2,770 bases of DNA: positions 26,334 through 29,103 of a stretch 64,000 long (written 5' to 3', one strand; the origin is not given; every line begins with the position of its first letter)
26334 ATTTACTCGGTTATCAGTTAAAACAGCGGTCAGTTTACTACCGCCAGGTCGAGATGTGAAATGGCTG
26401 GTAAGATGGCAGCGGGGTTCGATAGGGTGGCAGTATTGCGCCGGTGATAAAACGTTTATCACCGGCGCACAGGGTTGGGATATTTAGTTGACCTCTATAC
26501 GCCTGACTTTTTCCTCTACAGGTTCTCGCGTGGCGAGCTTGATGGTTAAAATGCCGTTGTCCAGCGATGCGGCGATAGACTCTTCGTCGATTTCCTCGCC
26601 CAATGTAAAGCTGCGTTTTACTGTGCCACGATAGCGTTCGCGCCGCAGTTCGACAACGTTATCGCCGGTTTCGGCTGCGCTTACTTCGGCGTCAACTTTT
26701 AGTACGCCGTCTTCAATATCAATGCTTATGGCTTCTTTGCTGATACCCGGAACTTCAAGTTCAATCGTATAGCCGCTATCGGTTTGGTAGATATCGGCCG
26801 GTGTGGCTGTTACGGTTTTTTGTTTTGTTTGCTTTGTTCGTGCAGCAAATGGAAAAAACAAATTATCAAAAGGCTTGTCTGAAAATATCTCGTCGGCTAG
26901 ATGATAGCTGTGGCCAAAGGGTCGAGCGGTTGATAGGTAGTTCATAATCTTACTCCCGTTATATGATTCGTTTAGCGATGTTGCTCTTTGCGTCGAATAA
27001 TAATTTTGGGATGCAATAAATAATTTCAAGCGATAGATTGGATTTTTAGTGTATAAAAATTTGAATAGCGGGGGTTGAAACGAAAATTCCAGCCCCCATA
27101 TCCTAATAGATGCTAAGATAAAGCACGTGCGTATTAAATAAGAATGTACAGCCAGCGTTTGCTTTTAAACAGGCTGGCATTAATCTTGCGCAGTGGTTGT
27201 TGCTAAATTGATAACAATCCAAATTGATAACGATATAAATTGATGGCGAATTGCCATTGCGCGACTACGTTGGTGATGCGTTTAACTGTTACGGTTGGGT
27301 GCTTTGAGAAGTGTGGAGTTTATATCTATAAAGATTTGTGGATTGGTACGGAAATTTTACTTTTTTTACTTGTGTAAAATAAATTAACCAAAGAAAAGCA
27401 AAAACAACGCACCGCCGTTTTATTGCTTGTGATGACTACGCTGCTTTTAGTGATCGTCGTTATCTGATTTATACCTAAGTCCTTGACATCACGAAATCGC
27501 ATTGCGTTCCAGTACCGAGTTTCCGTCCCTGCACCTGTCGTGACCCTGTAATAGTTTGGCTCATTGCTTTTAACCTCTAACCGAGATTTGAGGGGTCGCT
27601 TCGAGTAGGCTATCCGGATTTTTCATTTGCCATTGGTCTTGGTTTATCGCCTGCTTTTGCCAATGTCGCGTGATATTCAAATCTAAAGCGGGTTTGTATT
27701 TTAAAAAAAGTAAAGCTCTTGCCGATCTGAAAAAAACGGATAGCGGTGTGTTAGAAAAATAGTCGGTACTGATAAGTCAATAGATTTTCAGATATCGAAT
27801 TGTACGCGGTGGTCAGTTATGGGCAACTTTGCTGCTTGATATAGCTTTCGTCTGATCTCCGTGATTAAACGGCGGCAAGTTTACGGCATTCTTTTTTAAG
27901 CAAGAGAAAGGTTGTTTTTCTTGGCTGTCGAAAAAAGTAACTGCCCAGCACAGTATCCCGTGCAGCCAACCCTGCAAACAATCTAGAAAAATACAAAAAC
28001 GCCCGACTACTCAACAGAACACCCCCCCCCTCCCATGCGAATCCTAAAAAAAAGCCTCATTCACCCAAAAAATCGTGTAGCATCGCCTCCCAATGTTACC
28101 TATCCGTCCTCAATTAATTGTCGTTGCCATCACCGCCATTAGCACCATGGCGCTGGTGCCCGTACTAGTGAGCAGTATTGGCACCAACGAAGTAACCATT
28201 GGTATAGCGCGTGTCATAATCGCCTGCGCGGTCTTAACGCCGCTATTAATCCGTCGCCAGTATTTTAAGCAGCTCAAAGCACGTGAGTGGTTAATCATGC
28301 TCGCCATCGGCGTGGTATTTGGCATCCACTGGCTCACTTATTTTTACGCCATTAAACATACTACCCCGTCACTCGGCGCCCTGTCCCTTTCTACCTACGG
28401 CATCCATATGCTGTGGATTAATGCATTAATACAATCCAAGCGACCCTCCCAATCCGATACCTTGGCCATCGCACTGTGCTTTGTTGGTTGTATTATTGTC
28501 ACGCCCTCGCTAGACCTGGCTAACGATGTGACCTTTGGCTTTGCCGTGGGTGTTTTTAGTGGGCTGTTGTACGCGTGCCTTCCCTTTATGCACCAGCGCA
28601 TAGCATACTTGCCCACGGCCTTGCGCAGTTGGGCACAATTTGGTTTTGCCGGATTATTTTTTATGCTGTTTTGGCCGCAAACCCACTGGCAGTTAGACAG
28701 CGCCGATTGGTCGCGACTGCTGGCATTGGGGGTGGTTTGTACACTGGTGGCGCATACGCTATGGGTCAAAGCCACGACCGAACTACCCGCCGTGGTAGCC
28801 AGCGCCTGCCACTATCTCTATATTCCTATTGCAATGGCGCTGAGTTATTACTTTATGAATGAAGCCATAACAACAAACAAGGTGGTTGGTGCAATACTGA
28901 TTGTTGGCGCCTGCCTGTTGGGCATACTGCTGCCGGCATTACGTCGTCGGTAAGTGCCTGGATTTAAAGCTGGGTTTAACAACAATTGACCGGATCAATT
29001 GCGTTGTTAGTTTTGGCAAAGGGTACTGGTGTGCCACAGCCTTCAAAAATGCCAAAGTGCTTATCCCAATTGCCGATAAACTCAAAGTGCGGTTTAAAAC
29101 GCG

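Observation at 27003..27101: Back-to-back sigma32 promoters, one of which has no gene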

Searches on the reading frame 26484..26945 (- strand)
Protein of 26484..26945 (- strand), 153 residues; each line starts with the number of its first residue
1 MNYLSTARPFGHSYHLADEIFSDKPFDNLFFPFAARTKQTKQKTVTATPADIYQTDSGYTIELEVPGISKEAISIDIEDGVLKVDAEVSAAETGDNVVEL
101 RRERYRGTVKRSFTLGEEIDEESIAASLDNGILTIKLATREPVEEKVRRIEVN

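Call 9: find_related_loci(query=window:26484-26945:-, collection=genome_contigs, flank=4000)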
Query window:26484-26945:- (153 aa) in genome_contigs; peptide patterns used: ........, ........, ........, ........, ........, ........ (x = any residue, [..] = any of these).
599 stretches matched a pattern (row limit reached: there are more); 1 encode a relative of the query (tblastn E <= 1e-3); 1 distinct loci.
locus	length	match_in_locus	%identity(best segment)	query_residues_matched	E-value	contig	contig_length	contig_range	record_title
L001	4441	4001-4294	33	54-152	8e-13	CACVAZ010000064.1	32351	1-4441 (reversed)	MAG: uncultured Sulfurovum sp. isolate HLG_WM_MAG_02 genome assembly, contig: NODE_232_length_32351_cov_53.650602, whole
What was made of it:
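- Tried and rejected: The genome_contigs scan with hsp20 returned only an unrelated Sulfurovum sHSP (call 9).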

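Call 10: find_encoding_contigs(protein=window:26484-26945:-, flank=5000, max_places=10)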
Protein window:26484-26945:- (153 aa): 4 contigs read that carry it; 4 places shown.
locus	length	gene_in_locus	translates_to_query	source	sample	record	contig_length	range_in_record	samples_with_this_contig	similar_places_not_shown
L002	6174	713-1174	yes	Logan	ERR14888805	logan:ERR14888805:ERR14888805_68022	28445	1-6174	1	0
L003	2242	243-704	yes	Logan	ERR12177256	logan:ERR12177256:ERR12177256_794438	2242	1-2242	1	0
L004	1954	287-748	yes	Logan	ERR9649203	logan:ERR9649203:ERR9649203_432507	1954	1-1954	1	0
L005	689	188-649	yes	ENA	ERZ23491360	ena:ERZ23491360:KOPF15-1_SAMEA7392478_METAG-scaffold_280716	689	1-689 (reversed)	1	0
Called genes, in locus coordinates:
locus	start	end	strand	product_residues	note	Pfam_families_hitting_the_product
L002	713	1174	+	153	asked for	PF00011:HSP20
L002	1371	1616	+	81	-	PF04102:SlyX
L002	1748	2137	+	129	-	PF14248:DUF4345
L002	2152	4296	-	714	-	PF09335:VTT_dom, PF01134:GIDA (faint), PF01262:AlaDh_PNT_C (faint), PF03486:HI0933_like (faint), PF07992:Pyr_redox_2, PF13738:Pyr_redox_3, PF00070:Pyr_redox, PF02852:Pyr_redox_dim, +2 more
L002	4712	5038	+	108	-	PF00085:Thioredoxin, PF14595:Thioredoxin_9 (weak), PF13098:Thioredoxin_2, PF13905:Thioredoxin_8 (weak), PF13728:TraF (weak)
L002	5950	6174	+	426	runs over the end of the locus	PF07498:Rho_N, PF07497:Rho_RNA_bind, PF00006:ATP-synt_ab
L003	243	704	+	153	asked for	PF00011:HSP20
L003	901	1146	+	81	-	PF04102:SlyX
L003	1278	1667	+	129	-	PF14248:DUF4345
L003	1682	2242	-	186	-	?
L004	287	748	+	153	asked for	PF00011:HSP20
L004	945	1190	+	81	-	PF04102:SlyX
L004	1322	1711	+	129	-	PF14248:DUF4345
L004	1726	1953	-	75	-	?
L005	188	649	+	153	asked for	PF00011:HSP20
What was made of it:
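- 26484..26945 (-): hsp20 (small heat-shock protein, 153 aa). Pfam HSP20 precomputed on the identical protein (call 10).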

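Call 14: find_homologous_proteins(query=window:26484-26945:-, max_evalue=1e-10)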
Query window:26484-26945:- (153 aa): 13 proteins with E <= 1e-10 among 93 candidates.
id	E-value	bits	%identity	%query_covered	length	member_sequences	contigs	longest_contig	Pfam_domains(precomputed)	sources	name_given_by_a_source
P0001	4.3e-88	311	96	100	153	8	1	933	PF00011.28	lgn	-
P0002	9.2e-85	300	94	100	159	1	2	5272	PF00011.28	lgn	-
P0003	6.0e-35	138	47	100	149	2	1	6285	PF27746.1,PF00011.28,PF17886.8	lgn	-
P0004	1.4e-14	72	39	85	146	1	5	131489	PF00011.28,PF17886.8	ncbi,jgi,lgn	-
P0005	9.3e-14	70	38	76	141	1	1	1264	PF27746.1,PF00011.28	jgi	jgi:HSP20 family protein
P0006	1.6e-13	69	38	76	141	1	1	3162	PF27746.1,PF00011.28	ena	-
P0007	3.2e-13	68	38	76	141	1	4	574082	PF27746.1,PF00011.28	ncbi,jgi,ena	jgi:HSP20 family protein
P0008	5.5e-13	67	38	76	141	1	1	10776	PF27746.1,PF00011.28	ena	-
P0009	8.3e-12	63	37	63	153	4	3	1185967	PF00011.28,PF17886.8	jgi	jgi:HSP20 family protein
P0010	1.3e-11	63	33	78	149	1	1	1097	PF27746.1,PF00011.28,PF17886.8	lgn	-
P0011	1.4e-11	63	34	76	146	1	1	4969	PF00011.28,PF17886.8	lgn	-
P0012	1.5e-11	63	32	78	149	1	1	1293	PF27746.1,PF00011.28,PF17886.8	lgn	-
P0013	1.8e-11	62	43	71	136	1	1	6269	PF00011.28,PF17886.8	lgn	-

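Call 15: find_encoding_contigs(protein=P0002, flank=5000)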
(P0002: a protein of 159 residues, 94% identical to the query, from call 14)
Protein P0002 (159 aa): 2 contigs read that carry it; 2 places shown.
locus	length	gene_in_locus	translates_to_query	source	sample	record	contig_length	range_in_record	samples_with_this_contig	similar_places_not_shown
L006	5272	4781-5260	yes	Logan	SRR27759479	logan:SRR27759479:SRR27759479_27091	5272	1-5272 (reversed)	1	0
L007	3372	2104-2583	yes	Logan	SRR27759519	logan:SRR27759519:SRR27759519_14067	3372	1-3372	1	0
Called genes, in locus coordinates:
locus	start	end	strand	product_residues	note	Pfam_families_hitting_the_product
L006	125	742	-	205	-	PF13511:DUF4124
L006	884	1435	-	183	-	PF09523:DUF2390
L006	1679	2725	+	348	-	PF01135:PCMT (weak), PF01209:Ubie_methyltran, PF13489:Methyltransf_23, PF08241:Methyltransf_11, PF08242:Methyltransf_12, PF13649:Methyltransf_25, PF13847:Methyltransf_31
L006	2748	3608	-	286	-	PF00892:EamA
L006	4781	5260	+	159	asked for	PF00011:HSP20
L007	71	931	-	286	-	PF00892:EamA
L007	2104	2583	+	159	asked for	PF00011:HSP20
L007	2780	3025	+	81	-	PF04102:SlyX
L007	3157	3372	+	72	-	?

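Call 16: find_encoding_contigs(protein=P0003, flank=6000)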
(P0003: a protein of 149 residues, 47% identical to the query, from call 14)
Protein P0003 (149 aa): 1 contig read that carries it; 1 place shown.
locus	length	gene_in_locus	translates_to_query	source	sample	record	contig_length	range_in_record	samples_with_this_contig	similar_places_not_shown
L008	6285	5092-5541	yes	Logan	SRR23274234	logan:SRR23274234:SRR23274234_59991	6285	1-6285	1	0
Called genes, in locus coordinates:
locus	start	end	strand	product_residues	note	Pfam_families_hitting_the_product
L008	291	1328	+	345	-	PF25174:Beta-prop_THOC3, PF24807:WD40_CDC20-Fz, PF25391:WD40_Gbeta, PF25175:Beta-prop_WDR5, PF25172:Beta-prop_WDR3_2nd, PF25173:Beta-prop_WDR3_1st, PF24814:WD40_Prp19, PF24817:WD40_WDHD1_1st, +13 more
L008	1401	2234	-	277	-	PF01346:FKBP_N, PF00254:FKBP_C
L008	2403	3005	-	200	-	PF13511:DUF4124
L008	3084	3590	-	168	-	PF09523:DUF2390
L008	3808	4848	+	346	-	PF01209:Ubie_methyltran, PF13489:Methyltransf_23, PF13649:Methyltransf_25, PF13847:Methyltransf_31, PF08241:Methyltransf_11, PF08242:Methyltransf_12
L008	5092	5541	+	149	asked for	PF27746:Small_heat_shock_put (weak), PF00011:HSP20, PF17886:ArsA_HSP20 (weak)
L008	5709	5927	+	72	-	PF04102:SlyX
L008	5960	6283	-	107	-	?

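Call 17: find_encoding_contigs(protein=P0001, flank=5000)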
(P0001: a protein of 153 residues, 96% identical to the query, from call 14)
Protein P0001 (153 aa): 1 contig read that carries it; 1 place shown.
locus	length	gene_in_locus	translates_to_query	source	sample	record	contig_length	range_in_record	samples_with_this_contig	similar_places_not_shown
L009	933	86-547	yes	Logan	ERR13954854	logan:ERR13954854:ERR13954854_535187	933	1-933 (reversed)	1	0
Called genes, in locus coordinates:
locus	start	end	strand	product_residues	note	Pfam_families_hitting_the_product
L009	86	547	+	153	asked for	PF00011:HSP20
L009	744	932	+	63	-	?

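Call 36: find_related_loci(query=A4, collection=metagenome_contigs, flank=3000)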
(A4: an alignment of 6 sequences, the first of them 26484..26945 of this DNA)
Query A4 (153 aa) in metagenome_contigs; peptide patterns used: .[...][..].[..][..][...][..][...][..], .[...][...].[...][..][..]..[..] (x = any residue, [..] = any of these).
600 stretches matched a pattern (row limit reached: there are more); 468 encode a relative of the query (tblastn E <= 1e-3); the best 80 are kept; 80 distinct loci.
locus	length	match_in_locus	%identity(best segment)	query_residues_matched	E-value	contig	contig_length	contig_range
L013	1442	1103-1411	40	50-153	6e-19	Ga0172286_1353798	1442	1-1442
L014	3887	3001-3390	35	24-152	2e-18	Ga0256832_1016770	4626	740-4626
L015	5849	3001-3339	38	42-153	3e-18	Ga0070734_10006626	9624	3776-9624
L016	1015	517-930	30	9-153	2e-18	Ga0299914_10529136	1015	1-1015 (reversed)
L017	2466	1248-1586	41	42-153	4e-18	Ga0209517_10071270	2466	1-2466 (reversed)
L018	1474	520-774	43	49-133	8e-18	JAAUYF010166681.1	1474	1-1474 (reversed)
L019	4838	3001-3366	34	33-153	1e-17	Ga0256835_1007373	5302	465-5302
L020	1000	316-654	37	42-153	1e-17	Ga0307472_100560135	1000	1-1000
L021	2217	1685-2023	34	25-137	2e-17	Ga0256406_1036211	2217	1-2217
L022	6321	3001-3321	40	44-152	3e-17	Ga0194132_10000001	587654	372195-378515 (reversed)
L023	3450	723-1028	37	49-152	4e-17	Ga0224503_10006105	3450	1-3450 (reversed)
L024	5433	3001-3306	37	49-152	5e-17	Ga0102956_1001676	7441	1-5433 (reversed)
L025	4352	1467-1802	37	42-152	4e-17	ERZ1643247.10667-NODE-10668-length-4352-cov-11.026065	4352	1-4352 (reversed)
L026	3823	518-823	37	49-152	4e-17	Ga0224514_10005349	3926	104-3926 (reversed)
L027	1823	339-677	36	42-153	3e-17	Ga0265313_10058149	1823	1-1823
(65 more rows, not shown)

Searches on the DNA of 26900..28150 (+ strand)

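Call 4: search_rna_families(source=window, start=26900, end=28150, threshold=evalue, max_evalue=10)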
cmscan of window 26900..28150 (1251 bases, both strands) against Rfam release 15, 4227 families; matches with E-value up to 10: 7.
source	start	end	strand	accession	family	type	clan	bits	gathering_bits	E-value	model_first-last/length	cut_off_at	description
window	27345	27413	-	RF03313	mir-1468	Gene; miRNA;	-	22.3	95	0.2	1-86/86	no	mir-1468 microRNA precursor family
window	27375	27468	-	RF00834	mir-268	Gene; miRNA;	-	19.7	47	1.7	1-89/89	no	mir-268 microRNA precursor family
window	27348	27432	+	RF01471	rliB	Gene; sRNA;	-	17.1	40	0.97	1-360/360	no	Listeria sRNA rliB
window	27340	27419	+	RF03323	mir-3613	Gene; miRNA;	-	17.1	91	2.2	1-86/86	no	mir-3613 microRNA precursor family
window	26988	27094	+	RF02958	drum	Gene; sRNA;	-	16.5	43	3.2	1-112/112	no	drum RNA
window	27125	27177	-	RF00287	SNORD44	Gene; snRNA; snoRNA; CD-box;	CL00060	15.2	40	5.2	1-61/61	no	Small nucleolar RNA SNORD44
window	27366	27427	-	RF02060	STnc410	Gene; sRNA;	-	14.5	50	2.9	1-158/158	no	Enterobacterial sRNA STnc410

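Call 60: search_dna_similar(query=window:27102-28092:+, collection=plasmids, mode=distant, max_rows=5)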
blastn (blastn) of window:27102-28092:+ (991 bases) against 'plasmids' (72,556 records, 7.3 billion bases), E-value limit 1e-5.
No match.

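Call 61: search_dna_similar(query=window:27102-28092:+, collection=phages, mode=distant, max_rows=5)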
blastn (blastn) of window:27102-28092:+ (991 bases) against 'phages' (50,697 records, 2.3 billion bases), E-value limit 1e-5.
No match.

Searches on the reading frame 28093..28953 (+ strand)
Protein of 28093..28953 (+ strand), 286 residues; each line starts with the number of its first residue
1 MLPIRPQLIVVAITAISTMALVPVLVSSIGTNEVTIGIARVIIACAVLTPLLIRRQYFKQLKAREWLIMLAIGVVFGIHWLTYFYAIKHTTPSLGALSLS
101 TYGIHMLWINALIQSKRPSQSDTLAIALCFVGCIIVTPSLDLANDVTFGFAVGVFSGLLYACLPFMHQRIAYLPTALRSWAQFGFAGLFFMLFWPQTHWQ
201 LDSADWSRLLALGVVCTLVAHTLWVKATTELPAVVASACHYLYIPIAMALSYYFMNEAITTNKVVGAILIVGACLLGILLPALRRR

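Call 37: find_homologous_proteins(query=window:28093-28953:+, max_evalue=1e-40)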
Query window:28093-28953:+ (286 aa): 90 proteins with E <= 1e-40 among 7842 candidates.
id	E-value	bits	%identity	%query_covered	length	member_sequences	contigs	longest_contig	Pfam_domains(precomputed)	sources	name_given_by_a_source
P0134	5.0e-182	622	100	100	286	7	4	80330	PF00892.27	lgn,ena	-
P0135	1.2e-124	434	68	100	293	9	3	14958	PF00892.27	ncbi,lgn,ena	-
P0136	6.6e-123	428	67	100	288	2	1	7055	PF00892.27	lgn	-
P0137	2.5e-120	419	65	100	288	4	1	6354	PF00892.27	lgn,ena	-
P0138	6.1e-119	415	66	100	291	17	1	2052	PF00892.27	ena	-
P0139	5.1e-118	412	65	100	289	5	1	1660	PF00892.27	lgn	-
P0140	1.2e-117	411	63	100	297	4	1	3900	PF00892.27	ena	-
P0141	2.1e-117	410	65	100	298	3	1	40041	PF00892.27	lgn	-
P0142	3.3e-117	409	65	100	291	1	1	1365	PF00892.27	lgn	-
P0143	3.7e-117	409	65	100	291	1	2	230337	PF00892.27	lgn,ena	-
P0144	5.7e-117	408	63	100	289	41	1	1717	PF00892.27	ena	-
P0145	8.0e-117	408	63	100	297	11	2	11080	PF00892.27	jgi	-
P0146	1.0e-116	408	63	100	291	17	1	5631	PF00892.27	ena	-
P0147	5.4e-116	405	62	100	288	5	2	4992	PF00892.27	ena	-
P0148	1.4e-115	404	64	100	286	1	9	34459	PF00892.27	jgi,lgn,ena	-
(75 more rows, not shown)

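Call 38: find_encoding_contigs(protein=P0135, flank=3500, max_places=4)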
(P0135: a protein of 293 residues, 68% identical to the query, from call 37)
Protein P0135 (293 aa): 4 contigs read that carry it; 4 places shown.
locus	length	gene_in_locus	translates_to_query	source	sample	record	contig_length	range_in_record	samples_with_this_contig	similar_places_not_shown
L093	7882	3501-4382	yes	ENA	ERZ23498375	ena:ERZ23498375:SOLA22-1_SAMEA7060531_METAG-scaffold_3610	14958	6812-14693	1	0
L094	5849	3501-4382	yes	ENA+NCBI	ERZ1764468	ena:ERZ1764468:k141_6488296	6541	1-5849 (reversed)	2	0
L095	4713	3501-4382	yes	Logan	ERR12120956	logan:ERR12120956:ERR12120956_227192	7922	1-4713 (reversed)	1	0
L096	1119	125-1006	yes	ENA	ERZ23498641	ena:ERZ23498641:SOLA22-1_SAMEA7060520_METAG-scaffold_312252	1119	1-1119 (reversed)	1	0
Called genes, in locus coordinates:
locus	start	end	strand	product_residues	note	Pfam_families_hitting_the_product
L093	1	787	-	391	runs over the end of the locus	PF05721:PhyH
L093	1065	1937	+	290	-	PF05721:PhyH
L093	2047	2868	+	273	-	PF04116:FA_hydroxylase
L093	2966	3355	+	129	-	PF00581:Rhodanese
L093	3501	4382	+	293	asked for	PF00892:EamA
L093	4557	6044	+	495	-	PF13365:Trypsin_2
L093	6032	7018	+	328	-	PF16697:Yop-YscD_cpl (weak), PF00498:FHA (weak)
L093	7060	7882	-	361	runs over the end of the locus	?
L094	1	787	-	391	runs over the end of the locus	PF05721:PhyH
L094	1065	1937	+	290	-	PF05721:PhyH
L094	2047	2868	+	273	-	PF04116:FA_hydroxylase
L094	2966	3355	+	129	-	PF00581:Rhodanese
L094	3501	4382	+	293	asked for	PF00892:EamA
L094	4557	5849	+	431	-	?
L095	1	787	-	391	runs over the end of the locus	PF05721:PhyH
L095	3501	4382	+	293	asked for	PF00892:EamA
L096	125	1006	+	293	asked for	PF00892:EamA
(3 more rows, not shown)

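Call 39: find_encoding_contigs(protein=P0143, flank=3500, max_places=4)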
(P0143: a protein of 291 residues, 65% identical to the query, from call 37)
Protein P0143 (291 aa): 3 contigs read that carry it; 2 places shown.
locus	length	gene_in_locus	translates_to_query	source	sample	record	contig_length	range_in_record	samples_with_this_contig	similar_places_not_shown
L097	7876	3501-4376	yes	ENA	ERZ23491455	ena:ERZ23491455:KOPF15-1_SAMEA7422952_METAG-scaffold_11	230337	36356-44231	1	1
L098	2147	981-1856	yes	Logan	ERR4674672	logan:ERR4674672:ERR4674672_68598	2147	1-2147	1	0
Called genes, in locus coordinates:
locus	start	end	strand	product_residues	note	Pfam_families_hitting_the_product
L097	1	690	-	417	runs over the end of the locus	PF11871:DUF3391, PF13487:HD_5, PF01966:HD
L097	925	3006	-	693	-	PF07715:Plug, PF00593:TonB_dep_Rec_b-barrel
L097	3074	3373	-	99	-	-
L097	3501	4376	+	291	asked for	PF00892:EamA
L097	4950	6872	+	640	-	PF07715:Plug, PF00593:TonB_dep_Rec_b-barrel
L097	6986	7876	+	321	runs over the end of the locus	PF01207:Dus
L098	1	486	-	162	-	?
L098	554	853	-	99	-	-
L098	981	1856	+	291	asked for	PF00892:EamA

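Call 40: find_encoding_contigs(protein=P0148, flank=3500, max_places=4)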
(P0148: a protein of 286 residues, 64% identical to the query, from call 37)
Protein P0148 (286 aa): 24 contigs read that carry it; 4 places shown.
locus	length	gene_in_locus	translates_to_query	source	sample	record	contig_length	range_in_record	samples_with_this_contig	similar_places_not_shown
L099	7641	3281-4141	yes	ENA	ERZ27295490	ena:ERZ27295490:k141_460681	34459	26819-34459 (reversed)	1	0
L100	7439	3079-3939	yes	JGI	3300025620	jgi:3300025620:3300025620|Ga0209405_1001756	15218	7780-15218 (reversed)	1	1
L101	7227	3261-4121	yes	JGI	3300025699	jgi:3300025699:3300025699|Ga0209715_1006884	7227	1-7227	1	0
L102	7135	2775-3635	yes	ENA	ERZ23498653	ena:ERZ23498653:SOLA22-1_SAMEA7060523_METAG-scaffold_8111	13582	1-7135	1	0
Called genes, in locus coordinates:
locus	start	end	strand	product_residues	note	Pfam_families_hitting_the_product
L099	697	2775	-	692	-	PF07715:Plug, PF00593:TonB_dep_Rec_b-barrel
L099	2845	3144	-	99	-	-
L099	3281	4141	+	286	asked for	PF00892:EamA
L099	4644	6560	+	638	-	PF07715:Plug, PF00593:TonB_dep_Rec_b-barrel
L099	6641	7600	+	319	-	PF01207:Dus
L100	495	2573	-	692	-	PF07715:Plug, PF00593:TonB_dep_Rec_b-barrel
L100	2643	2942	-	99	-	-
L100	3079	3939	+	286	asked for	PF00892:EamA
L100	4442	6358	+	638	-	PF07715:Plug, PF00593:TonB_dep_Rec_b-barrel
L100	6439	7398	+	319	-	PF01207:Dus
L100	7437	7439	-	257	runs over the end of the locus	PF00970:FAD_binding_6 (weak), PF00175:NAD_binding_1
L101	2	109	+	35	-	?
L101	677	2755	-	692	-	PF07715:Plug, PF00593:TonB_dep_Rec_b-barrel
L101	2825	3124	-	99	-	-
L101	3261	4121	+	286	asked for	PF00892:EamA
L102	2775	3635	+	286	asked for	PF00892:EamA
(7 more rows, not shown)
